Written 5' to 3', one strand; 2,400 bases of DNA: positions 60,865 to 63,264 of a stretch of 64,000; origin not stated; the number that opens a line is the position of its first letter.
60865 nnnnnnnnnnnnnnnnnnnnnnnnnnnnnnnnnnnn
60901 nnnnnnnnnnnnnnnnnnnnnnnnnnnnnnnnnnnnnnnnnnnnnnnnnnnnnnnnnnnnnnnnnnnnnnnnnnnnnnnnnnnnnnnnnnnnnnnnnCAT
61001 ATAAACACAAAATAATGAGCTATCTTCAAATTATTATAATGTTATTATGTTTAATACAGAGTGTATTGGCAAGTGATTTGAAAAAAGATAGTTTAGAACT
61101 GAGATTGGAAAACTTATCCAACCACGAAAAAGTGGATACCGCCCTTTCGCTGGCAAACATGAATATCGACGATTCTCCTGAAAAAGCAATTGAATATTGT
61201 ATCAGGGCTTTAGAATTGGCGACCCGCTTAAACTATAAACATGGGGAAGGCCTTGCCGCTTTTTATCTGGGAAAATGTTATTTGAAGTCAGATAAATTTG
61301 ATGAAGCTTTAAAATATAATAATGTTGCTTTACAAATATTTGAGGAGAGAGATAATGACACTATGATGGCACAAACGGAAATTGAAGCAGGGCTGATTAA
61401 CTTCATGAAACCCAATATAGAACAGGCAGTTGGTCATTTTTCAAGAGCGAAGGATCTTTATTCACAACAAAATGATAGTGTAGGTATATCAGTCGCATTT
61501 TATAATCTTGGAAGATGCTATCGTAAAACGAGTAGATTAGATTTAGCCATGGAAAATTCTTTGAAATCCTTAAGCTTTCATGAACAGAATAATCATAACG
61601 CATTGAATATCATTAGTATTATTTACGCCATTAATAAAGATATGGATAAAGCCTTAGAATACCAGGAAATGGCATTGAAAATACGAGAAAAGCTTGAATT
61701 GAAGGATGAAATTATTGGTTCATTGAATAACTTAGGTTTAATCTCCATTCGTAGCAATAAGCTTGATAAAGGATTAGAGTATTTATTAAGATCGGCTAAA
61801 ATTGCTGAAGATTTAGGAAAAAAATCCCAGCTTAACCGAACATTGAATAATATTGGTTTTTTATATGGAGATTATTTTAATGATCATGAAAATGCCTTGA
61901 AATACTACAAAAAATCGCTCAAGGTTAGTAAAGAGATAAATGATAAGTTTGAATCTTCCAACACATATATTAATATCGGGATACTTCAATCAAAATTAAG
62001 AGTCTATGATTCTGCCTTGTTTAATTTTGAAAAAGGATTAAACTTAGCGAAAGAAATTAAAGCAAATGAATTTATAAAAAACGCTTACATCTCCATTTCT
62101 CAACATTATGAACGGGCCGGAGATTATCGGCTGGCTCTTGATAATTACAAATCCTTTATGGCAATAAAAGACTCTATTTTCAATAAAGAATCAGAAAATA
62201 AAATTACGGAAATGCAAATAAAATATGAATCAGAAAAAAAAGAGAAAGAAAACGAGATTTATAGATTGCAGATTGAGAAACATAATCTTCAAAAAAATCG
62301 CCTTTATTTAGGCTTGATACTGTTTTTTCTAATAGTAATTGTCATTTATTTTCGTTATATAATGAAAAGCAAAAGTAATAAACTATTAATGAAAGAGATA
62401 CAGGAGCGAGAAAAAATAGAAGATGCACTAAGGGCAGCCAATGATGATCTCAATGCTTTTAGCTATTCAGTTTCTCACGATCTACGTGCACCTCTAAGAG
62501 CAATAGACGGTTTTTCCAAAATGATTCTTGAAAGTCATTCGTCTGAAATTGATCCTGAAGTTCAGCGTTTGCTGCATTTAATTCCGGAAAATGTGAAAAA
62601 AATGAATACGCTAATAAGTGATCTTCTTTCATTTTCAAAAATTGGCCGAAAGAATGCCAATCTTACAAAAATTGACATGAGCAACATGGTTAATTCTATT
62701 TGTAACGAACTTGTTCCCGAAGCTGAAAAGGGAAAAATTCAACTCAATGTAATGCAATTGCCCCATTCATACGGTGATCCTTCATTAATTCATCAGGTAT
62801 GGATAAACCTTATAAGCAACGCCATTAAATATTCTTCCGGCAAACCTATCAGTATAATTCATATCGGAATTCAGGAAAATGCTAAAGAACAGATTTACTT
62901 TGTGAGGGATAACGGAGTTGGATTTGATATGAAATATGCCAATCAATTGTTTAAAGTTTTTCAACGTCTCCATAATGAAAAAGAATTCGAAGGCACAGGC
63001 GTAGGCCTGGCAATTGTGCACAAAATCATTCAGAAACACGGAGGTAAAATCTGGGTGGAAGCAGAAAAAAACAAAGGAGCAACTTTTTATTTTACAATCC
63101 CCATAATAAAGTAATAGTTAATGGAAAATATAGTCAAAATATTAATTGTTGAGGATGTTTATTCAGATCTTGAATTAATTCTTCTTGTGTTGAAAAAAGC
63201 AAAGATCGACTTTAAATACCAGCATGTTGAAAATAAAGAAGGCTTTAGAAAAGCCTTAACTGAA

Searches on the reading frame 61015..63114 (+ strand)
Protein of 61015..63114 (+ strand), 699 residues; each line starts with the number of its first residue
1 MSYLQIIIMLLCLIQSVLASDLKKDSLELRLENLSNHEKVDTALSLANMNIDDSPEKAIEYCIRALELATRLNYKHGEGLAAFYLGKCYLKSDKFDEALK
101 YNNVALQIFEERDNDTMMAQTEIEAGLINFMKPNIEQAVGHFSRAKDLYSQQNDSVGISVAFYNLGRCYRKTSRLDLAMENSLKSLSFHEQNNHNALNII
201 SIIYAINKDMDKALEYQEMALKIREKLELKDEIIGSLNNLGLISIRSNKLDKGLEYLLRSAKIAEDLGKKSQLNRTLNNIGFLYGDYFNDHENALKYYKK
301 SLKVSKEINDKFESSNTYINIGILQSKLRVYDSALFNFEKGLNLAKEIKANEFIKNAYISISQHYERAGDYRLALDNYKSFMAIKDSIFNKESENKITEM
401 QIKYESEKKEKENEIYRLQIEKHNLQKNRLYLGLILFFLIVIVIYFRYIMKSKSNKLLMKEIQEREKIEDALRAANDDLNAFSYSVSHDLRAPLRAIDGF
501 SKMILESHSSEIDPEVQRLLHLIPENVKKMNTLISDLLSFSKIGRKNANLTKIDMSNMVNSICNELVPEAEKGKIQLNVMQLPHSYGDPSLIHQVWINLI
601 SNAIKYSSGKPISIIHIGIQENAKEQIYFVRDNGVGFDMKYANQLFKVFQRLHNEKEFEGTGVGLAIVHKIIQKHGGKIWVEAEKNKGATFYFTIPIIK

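Call 70: search_protein_families(library=pfam, proteins=[window:61015-63114:+], max_evalue=0.000001)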
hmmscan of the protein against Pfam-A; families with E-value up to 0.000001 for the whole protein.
window:61015-63114:+ (699 aa): 9 families
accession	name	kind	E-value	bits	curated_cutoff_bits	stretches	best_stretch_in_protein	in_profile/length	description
PF13424.12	TPR_12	-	5.4e-36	123.1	30.1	3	55-111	19-77/77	Tetratricopeptide repeat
PF02518.31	HATPase_c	-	7.5e-24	84.8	26.4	1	587-697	1-109/111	Histidine kinase-, DNA gyrase B-, and HSP90-like ATPase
PF07719.23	TPR_2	-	3.7e-15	55.1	27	0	81-109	3-31/34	Tetratricopeptide repeat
PF00515.34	TPR_1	-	5.8e-15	54.8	27.8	0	83-108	5-30/34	Tetratricopeptide repeat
PF00512.31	HisKA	-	3.3e-12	46.7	26.9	1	480-544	3-64/66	His Kinase A (phospho-acceptor) domain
PF13181.12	TPR_8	-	8e-12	44.8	25.7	0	276-306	3-32/34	Tetratricopeptide repeat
PF14938.12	SNAP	-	1.5e-10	41.4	25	0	54-157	50-153/282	Soluble NSF attachment protein, SNAP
PF13374.12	TPR_10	-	1.9e-08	34.5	27.5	0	196-227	4-35/42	Tetratricopeptide repeat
PF13432.12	TPR_16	-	4e-07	30.8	32.7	0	69-109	23-61/65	Tetratricopeptide repeat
